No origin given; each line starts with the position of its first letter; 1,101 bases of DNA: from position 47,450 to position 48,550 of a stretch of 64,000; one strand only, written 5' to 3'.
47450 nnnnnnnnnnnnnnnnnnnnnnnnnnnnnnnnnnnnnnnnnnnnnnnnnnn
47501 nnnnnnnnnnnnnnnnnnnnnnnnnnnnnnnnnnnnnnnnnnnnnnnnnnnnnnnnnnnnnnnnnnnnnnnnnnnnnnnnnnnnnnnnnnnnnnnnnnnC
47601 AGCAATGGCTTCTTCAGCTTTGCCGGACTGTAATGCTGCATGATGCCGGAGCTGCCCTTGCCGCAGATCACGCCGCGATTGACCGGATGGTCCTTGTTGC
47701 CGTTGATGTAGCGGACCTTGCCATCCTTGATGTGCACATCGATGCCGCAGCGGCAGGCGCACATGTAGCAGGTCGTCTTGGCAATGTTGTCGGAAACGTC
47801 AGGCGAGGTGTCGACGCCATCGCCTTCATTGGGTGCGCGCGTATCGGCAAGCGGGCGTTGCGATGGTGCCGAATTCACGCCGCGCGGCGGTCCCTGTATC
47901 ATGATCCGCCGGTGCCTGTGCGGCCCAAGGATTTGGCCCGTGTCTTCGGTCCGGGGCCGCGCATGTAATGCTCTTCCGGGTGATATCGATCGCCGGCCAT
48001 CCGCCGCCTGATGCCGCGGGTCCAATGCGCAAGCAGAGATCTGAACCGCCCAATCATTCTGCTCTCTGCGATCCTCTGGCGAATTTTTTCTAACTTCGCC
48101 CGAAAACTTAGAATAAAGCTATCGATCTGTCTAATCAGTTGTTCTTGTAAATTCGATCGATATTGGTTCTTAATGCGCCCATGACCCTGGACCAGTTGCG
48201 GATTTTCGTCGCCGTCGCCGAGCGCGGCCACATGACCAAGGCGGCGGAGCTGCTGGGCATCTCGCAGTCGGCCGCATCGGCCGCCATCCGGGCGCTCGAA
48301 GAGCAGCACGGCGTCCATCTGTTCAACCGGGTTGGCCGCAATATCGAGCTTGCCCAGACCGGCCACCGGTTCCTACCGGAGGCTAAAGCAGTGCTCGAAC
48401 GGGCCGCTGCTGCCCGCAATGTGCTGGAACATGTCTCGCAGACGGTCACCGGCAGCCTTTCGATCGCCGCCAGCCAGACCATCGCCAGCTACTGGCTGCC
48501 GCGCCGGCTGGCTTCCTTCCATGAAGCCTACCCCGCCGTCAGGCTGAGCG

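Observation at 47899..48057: Unannotated 52-aa peptide coupled to soeA: accessory subunit or ribosome-arrest leader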

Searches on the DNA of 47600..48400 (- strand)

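Call 6: search_dna_similar(query=window:47600-48400:-, collection=plasmids, mode=distant, max_rows=30)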
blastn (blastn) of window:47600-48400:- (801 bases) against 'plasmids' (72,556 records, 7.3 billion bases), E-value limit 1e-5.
Records with a match: 55; places in all: 56; records where one place covers at least 80% of the query: 0.
Best place of each record, by identity: 80-90% 10; 60-80% 45.
By first word of the organism name: Sphingomonas 12; Azospirillum 7; Sulfitobacter 7; Agrobacterium 5; Burkholderia 5; Paracoccus 3; Methylobacterium 2; Rhizobium 2; Polymorphobacter 2; Sphingobium 2; and 7 more.
By predicted mobility (MOB-suite, as given by PLSDB): non-mobilizable 39; mobilizable 11; conjugative 5.
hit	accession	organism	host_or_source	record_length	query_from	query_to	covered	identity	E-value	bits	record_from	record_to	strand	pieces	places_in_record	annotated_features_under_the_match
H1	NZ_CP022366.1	Azospirillum sp. TSH58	single cell,paddy soils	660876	578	801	28%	78.1%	3e-43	184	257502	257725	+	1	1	molybdopterin oxidoreductase family protein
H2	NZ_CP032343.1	Azospirillum brasilense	soil sample,Agricultural field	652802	578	801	28%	78.1%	3e-43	184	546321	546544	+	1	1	molybdopterin oxidoreductase family protein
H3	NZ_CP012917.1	Azospirillum brasilense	Digitaria eriantha,microbe,root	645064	578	801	28%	78.1%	3e-43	184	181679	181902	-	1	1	molybdopterin oxidoreductase family protein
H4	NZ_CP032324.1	Azospirillum argentinense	soil sample,Agricultural field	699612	578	801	28%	77.7%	4e-42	179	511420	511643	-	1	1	none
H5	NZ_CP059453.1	Azospirillum brasilense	Prokaryotes,soil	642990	587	801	27%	78.1%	5e-41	177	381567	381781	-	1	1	molybdopterin oxidoreductase family protein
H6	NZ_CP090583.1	Methylobacterium radiotolerans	Pure isolate,Urban soil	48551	4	221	27%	69.1%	1e-11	79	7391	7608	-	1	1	LysR family transcriptional regulator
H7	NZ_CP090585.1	Methylobacterium radiotolerans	Pure isolate,Urban soil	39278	4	220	27%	68.8%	3e-12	81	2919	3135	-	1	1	LysR family transcriptional regulator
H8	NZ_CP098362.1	Paracoccus sp. TOH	cell cuture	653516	38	248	26%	68.9%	1e-10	75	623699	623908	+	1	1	LysR substrate-binding domain-containing protein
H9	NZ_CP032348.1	Azospirillum brasilense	soil sample,Agricultural field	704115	625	801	22%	81.9%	5e-41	176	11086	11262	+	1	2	molybdopterin oxidoreductase family protein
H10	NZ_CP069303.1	Shinella sp. PSBB067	monoisolate,Minnesota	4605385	12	220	26%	68.4%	3e-12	81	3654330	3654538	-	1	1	none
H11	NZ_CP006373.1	Aureimonas sp. AU20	-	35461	18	219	25%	70.8%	1e-17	100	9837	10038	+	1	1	LysR substrate-binding domain-containing protein | anti-sigma factor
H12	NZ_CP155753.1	Sphingomonas parapaucimobilis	Chinese cabbage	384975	27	221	24%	71.9%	1e-17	100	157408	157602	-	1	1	LysR substrate-binding domain-containing protein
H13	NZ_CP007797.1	Azospirillum argentinense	Triticum aestivum L.,Root,wheat ...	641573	625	786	20%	82.1%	1e-36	162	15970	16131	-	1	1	molybdopterin oxidoreductase family protein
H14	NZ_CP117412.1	Sphingomonas naphthae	Single cell,Oil contaminated soil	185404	37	221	23%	71.9%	3e-18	100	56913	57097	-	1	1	LysR family transcriptional regulator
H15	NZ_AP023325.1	Sphingomonas paucimobilis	cell culture,human cell culture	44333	39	221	23%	70.7%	9e-13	82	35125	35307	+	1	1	none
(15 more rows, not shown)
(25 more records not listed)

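Call 44: get_annotated_region(hit=H1, flank=3000)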
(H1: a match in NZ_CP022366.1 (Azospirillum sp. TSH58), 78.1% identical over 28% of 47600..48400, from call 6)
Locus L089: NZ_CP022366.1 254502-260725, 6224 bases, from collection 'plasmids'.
description: Azospirillum sp. TSH58 plasmid TSH58_p04, complete sequence
organism: Azospirillum sp. TSH58 (NCBI taxid 664962)
taxonomy: Bacteria; Pseudomonadota; Alphaproteobacteria; Rhodospirillales; Azospirillaceae; Azospirillum; Azospirillum sp. TSH58
host: -; source: single cell,paddy soils; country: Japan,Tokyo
typing (MOB-suite, as given by PLSDB): non-mobilizable
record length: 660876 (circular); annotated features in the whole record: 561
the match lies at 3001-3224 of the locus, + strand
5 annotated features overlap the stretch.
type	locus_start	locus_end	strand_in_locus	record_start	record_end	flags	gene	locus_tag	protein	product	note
CDS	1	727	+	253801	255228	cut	-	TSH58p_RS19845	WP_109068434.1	aldehyde dehydrogenase family protein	-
CDS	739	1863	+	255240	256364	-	-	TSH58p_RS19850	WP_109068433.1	ATP-grasp domain-containing protein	-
CDS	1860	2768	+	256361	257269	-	-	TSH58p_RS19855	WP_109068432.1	CoA-binding protein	-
CDS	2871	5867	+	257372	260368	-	-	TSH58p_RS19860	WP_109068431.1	molybdopterin oxidoreductase family protein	-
CDS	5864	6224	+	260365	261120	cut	-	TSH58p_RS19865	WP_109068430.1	4Fe-4S dicluster domain-containing protein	-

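Call 68: search_rna_families(source=window, start=47600, end=48300, threshold=evalue, max_evalue=1)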
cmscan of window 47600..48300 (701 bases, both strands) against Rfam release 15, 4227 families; matches with E-value up to 1: 0.
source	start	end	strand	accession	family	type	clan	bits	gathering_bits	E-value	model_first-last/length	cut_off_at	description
